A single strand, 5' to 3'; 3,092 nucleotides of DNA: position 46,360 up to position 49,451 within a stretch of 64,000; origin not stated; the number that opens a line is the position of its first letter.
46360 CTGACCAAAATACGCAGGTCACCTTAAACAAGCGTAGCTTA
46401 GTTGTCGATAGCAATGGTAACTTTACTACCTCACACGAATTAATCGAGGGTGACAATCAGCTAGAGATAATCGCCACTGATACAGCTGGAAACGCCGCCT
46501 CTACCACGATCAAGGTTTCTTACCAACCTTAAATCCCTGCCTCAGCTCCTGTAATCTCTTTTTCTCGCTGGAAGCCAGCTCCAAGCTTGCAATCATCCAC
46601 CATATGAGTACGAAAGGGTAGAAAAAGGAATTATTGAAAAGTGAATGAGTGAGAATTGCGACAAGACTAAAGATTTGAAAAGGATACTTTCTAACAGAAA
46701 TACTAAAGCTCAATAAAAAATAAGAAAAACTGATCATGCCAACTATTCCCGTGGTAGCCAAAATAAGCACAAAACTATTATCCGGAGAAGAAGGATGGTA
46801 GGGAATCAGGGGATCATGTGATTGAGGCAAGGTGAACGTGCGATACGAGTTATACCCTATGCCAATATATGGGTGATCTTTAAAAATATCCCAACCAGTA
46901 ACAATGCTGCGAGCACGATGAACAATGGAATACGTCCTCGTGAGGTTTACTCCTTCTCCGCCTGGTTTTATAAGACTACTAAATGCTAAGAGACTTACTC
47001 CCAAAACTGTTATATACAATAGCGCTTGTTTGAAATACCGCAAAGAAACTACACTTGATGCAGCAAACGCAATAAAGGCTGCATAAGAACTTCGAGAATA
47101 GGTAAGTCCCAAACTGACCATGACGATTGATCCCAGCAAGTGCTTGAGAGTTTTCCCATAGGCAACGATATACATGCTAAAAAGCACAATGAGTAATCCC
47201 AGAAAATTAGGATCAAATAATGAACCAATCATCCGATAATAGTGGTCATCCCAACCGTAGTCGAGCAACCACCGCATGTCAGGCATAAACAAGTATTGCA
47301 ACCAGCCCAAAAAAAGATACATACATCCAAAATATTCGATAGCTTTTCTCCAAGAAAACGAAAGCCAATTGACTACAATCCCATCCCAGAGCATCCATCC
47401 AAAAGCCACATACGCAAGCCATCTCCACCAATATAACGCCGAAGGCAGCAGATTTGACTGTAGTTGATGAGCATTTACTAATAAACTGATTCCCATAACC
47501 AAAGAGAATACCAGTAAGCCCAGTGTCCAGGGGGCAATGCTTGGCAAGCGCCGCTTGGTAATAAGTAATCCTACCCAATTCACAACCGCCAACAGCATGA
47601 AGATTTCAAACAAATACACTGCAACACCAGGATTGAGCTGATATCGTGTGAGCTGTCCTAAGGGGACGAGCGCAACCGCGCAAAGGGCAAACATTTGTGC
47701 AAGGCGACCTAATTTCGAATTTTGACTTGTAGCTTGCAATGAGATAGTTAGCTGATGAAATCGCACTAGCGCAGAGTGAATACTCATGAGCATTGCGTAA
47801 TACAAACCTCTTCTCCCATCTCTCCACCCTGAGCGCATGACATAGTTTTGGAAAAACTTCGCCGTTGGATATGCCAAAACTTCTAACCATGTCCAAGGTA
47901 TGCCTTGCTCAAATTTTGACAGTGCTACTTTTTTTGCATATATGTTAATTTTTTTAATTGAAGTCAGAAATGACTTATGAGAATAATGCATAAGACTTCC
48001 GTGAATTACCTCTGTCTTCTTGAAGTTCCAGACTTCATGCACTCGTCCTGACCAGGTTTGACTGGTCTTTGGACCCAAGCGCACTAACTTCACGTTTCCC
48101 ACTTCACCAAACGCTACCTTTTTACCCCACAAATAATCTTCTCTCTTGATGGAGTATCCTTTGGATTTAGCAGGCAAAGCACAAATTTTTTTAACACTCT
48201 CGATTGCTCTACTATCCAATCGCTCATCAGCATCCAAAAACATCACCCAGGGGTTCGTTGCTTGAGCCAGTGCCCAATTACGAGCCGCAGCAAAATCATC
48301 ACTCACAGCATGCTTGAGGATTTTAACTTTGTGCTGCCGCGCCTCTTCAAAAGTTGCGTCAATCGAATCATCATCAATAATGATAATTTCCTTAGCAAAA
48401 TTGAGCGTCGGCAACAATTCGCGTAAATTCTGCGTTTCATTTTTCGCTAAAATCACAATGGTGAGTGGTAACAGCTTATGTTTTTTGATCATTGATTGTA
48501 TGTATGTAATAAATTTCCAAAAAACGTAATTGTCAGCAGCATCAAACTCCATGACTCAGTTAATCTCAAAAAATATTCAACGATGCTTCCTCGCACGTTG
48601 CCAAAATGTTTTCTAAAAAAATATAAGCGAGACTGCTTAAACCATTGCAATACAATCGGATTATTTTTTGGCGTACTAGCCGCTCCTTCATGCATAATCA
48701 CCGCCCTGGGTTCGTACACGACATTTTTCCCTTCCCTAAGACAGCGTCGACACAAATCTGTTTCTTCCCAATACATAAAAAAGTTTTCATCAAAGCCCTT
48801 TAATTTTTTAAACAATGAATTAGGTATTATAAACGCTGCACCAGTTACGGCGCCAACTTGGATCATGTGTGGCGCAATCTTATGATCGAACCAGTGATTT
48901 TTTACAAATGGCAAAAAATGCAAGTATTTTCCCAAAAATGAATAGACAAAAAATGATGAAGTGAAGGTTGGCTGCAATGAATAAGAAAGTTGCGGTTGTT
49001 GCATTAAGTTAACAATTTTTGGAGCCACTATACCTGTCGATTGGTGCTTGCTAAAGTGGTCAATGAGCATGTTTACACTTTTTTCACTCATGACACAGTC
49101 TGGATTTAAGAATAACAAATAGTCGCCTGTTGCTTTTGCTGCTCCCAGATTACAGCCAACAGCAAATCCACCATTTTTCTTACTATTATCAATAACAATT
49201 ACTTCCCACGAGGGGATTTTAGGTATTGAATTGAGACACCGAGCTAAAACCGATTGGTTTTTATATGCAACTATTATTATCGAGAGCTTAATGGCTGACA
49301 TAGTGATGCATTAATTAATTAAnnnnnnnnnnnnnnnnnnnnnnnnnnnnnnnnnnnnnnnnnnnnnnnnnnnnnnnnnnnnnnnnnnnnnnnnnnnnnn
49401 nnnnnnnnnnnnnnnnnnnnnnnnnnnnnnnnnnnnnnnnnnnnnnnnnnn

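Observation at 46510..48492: GT2 glycosyltransferase fused to a Wzy/O-antigen-ligase-like polytopic domain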

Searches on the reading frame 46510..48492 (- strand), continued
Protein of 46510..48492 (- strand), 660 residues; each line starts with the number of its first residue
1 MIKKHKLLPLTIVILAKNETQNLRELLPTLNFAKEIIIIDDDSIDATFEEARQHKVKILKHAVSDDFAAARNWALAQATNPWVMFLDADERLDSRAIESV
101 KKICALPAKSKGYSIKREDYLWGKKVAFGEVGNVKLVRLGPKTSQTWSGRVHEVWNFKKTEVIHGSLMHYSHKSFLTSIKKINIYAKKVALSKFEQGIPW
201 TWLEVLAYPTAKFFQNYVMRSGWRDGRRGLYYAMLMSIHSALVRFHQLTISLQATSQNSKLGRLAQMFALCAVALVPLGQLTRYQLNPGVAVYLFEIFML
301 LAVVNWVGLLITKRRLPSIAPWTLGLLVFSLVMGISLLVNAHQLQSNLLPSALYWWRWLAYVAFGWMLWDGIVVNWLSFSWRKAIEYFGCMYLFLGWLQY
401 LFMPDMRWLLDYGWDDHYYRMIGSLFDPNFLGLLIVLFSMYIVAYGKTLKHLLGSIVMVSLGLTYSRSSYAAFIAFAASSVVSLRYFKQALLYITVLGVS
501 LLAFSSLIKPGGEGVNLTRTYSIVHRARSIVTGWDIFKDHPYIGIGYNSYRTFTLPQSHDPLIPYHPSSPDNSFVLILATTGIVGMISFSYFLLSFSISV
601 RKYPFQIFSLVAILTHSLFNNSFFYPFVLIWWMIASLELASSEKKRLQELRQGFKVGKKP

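Call 98: get_annotated_region(hit=H17, flank=4000)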
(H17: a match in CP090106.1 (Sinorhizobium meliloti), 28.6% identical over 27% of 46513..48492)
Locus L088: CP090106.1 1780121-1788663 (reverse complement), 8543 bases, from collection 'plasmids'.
description: Sinorhizobium meliloti strain Ak57 plasmid pSymB, complete sequence
organism: Sinorhizobium meliloti (NCBI taxid 382)
taxonomy: Bacteria; Pseudomonadota; Alphaproteobacteria; Hyphomicrobiales; Rhizobiaceae; Sinorhizobium; Sinorhizobium meliloti
host: -; source: Medicago,Cell culture,Plant nodule; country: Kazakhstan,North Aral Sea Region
typing (MOB-suite, as given by PLSDB): non-mobilizable
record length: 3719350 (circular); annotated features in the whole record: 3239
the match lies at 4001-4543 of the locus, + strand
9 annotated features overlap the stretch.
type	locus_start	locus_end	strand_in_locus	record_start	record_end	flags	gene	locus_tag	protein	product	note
CDS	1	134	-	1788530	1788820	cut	-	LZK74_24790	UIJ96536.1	metalloregulator ArsR/SmtB family transcription factor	-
CDS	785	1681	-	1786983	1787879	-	-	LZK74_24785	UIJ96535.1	LysR family transcriptional regulator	-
CDS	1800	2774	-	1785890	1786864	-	trxB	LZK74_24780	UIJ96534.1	thioredoxin-disulfide reductase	-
CDS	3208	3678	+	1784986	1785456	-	-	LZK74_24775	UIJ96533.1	Lrp/AsnC family transcriptional regulator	-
CDS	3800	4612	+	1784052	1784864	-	-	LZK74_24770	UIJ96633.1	glycosyltransferase family 2 protein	-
CDS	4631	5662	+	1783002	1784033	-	-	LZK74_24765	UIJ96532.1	glycosyltransferase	-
CDS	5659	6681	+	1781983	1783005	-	-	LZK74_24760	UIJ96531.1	glycosyltransferase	-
CDS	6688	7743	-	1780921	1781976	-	-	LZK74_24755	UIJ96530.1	glycosyltransferase family 4 protein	-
CDS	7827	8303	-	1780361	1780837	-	greA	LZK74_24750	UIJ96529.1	transcription elongation factor GreA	-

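Call 99: get_annotated_region(hit=H8, flank=5000)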
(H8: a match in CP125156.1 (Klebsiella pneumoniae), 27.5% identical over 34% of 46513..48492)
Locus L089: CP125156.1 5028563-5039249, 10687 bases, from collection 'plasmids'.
description: Klebsiella pneumoniae strain 176 plasmid unnamed2, complete sequence
organism: Klebsiella pneumoniae (NCBI taxid 573)
taxonomy: Bacteria; Pseudomonadota; Gammaproteobacteria; Enterobacterales; Enterobacteriaceae; Klebsiella; Klebsiella pneumoniae
host: -; source: -; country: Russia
typing (MOB-suite, as given by PLSDB): non-mobilizable; mating-pair formation MPF_T
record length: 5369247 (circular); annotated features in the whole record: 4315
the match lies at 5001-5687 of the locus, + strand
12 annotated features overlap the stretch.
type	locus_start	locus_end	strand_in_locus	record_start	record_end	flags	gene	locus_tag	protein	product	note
CDS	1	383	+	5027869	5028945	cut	rfaQ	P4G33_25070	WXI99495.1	putative lipopolysaccharide heptosyltransferase III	-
CDS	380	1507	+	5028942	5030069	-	-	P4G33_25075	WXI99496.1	glycosyltransferase family 4 protein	-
CDS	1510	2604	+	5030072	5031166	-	-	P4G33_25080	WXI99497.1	glycosyltransferase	-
CDS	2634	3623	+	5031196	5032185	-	-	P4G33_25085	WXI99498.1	glycosyltransferase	-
CDS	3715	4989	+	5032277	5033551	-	waaA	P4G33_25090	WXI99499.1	lipid IV(A) 3-deoxy-D-manno-octulosonic acid transferase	-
CDS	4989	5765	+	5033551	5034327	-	-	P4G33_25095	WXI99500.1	glycosyltransferase family 2 protein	-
CDS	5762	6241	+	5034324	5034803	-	coaD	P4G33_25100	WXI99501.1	pantetheine-phosphate adenylyltransferase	-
CDS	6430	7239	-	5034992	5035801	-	mutM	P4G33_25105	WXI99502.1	bifunctional DNA-formamidopyrimidine glycosylase/DNA-(apurinic or apyrimidinic site) lyase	-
CDS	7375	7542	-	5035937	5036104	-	rpmG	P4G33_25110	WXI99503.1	50S ribosomal protein L33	-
CDS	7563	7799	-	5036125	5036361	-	rpmB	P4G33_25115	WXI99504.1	50S ribosomal protein L28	-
CDS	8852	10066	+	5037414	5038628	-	coaBC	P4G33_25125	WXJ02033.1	bifunctional phosphopantothenoylcysteine decarboxylase/phosphopantothenate--cysteine ligase CoaBC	-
CDS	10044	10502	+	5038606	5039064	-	dut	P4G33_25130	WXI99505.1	dUTP diphosphatase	-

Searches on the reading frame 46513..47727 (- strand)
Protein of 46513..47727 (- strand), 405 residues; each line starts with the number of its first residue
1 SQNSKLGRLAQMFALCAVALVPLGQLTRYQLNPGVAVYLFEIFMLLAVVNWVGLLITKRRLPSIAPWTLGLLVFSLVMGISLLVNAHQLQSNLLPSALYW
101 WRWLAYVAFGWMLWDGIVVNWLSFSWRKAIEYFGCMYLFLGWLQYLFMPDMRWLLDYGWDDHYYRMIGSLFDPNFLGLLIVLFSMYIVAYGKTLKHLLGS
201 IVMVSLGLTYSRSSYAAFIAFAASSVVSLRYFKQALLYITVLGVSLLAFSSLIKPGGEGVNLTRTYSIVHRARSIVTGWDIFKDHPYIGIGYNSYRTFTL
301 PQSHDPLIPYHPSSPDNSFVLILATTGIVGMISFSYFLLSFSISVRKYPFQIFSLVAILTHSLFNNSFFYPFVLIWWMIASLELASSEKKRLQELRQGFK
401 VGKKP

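Call 34: search_solved_structures(query=A2, max_evalue=10, show_alignments=4)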
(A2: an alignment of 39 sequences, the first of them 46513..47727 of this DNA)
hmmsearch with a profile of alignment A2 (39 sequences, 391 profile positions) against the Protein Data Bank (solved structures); distinct sequences matched with E-value up to 10: 0.

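Call 35: search_protein_families(library=ncbifam, proteins=[window:46513-47727:-], max_evalue=0.01)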
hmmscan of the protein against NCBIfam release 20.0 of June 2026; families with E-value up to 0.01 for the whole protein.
window:46513-47727:- (405 aa): 0 families

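Call 43: predict_structure(alignment_id=A2)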
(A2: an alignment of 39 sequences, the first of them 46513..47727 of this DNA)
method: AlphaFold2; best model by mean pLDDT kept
length: 405 residues; sequences in the alignment: 39
mean_pLDDT: 89.0   pTM: 0.89
mean pLDDT of the five models: 89.0, 88.8, 87.3, 86.0, 86.0
residues with pLDDT >= 90: 246; 70-90: 132; 50-70: 24; < 50: 3
segments of 3 or more residues with pLDDT < 50: 403-405
pLDDT, mean of each block of 10 residues (from residue 1): 82 93 93 87 97 94 92 97 95 91 95 90 86 95 95 84 90 95 92 88 94 95 88 86 84 65 75 92 97 86 66 84 97 97 91 95 94 91 83 83 57
secondary structure, 60 per line:
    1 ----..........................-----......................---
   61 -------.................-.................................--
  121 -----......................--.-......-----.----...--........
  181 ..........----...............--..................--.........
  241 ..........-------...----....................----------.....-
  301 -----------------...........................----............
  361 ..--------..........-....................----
elements in order: H5-27 E28-30 E36-38 H39-57 H68-84 H86-118 H126-147 H152-157 H173-190 H195-209 H212-229 H232-250 H265-284 H295-299 H318-344 H349-362 H371-380 H382-401

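Call 72: fold_search(model_id=the predicted structure, library=pdb)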
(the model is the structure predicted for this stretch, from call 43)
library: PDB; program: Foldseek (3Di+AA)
matches with E <= 10: 258; with E <= 0.001: 1
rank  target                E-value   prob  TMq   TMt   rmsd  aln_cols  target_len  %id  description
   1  7tpg_B                3.0e-06  1.00  0.48  0.48   8.8       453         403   15  Single-Particle Cryo-EM Structure of the WaaL O-antigen ligase in its ligand bound state (released 2022-04-06)
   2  7cvs_A                3.0e-01  0.14  0.15  0.14  22.2       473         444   12  Crystal structure of the C85A/L194A mutant CLC-ec1 with Fab fragment (released 2021-09-01)
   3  7zdb_D                3.7e-01  0.08  0.11  0.09  25.7       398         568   14  IF(heme/bound) conformation of CydDC in ADP+Pi(CydC)/ATP(CydD) bound state (Dataset-2) (released 2023-04-19)
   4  9jxi_A                4.8e-01  0.23  0.23  0.19  13.2       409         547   12  Cryo-EM structure of human XPR1 with InsP8 in an 'arch-like' intermediate state of the SPX domain (released 2025-08-27)
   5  2htk_A                4.8e-01  0.14  0.17  0.16  20.0       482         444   11  Structure of the Escherichia coli ClC chloride channel Y445A mutant and Fab complex (released 2006-09-19)
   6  6adb_A                5.4e-01  0.09  0.14  0.13  22.1       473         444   12  Crystal structure of the E148N mutant CLC-ec1 in 20mM bromide (released 2019-08-28)
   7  8tgj_A                7.2e-01  0.09  0.15  0.16  21.8       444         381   15  VMAT1 dimer in unbound form and with reserpine (released 2024-03-20)
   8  2fec_B                8.1e-01  0.09  0.16  0.15  23.3       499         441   13  Structure of the E203Q mutant of the Cl-/H+ exchanger CLC-ec1 from E.Coli (released 2006-01-03)
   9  6adb_B                8.1e-01  0.08  0.14  0.14  22.9       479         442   11  Crystal structure of the E148N mutant CLC-ec1 in 20mM bromide (released 2019-08-28)
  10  6pl5_A                8.5e-01  0.66  0.39  0.44   8.3       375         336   12  Structural coordination of polymerization and crosslinking by a peptidoglycan synthase complex (released 2020-03-18)
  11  7egl_A                8.5e-01  0.07  0.13  0.14  24.3       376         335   15  Bicarbonate transporter complex SbtA-SbtB bound to HCO3- (released 2021-05-26)
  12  6c1r_B                8.8e-01  0.07  0.11  0.12  23.8       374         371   13  Crystal structure of human C5a receptor in complex with an orthosteric antagonist PMX53 and an allosteric antagonist a (released 2018-05-30)
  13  8uga_A                9.6e-01  0.11  0.19  0.19  21.1       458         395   14  Mus musculus Otopetrin 2 (mOTOP2) M374W in pH 8.0 (released 2024-08-21)
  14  9itg_B                1.0e+00  0.10  0.18  0.15  16.2       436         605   10  Cryo-EM structure of human XPR1-E622A/F623A mutant in complex with InsP6 in inward-facing state in the presence of 10  (released 2025-04-02)
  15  9ckz_B                1.2e+00  0.11  0.20  0.17  16.4       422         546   12  Cryo-EM structure of human XPR1 in apo state (released 2025-06-18)
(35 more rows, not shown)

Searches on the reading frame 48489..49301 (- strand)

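Call 10: search_protein_families(library=pfam, proteins=[window:48489-49301:-], max_evalue=0.001)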
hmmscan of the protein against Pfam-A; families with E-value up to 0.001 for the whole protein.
window:48489-49301:- (270 aa): 5 families
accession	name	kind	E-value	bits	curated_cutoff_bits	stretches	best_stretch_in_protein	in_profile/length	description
PF00535.33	Glycos_transf_2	-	1.2e-14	55.1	23.3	2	41-96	61-116/168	Glycosyl transferase family 2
PF13641.12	Glyco_tranf_2_3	-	1.2e-10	42.2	27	1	6-210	31-213/230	Glycosyltransferase like family 2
PF13632.12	Glyco_trans_2_3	-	8.6e-07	29.4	27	1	64-262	4-178/198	Glycosyl transferase family group 2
PF13712.12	Glyco_tranf_2_5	-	1.5e-06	28.5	27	1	9-194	2-177/210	Glycosyltransferase like family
PF10111.15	Glyco_tranf_2_2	-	3.9e-06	27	27.3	1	38-199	61-211/276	Glycosyltransferase like family 2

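Call 35: search_protein_families(library=ncbifam, proteins=[window:48489-49301:-], max_evalue=0.01)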
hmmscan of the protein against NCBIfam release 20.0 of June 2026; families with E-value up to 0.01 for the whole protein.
window:48489-49301:- (270 aa): 9 families
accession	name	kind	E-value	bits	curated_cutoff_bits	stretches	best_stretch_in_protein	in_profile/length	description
TIGR03965.1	mycofact_glyco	equivalog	4.8e-14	52.1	280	2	148-205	225-281/467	mycofactocin biosynthesis glycosyltransferase MftF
TIGR04283.1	glyco_like_mftF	equivalog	1.5e-10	41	182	1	45-195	59-177/221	TIGR04283 family arsenosugar biosynthesis glycosyltransferase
NF038299.1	EPS_HpsN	equivalog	4e-09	35.9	425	1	51-209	74-225/317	hormogonium polysaccharide biosynthesis glycosyltransferase HpsN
NF041394.1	GtaseAglG_Halo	equivalog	1.7e-06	27.5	440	1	7-89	34-113/304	glucosyl-dolichyl phosphate glucuronosyltransferase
NF041875.1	EPS_EpsD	equivalog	1.8e-06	27.6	370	1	40-206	61-208/325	exopolysaccharide biosynthesis glycosyltransferase EpsD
TIGR03937.1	PgaC_IcaA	equivalog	1.1e-05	24.5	422.3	1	34-93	102-160/407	poly-beta-1,6-N-acetyl-D-glucosamine synthase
NF007482.0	PRK10073.1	equivalog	9.4e-05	21.6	423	0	41-81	68-108/334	glycosyltransferase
TIGR01556.1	rhamnosyltran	subfamily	0.0014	17.8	200.55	0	158-258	154-258/281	rhamnosyltransferase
NF047683.1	TeichurnBiosyTuaG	equivalog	0.0086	15.7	400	0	41-87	69-115/252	teichuronic acid biosynthesis protein TuaG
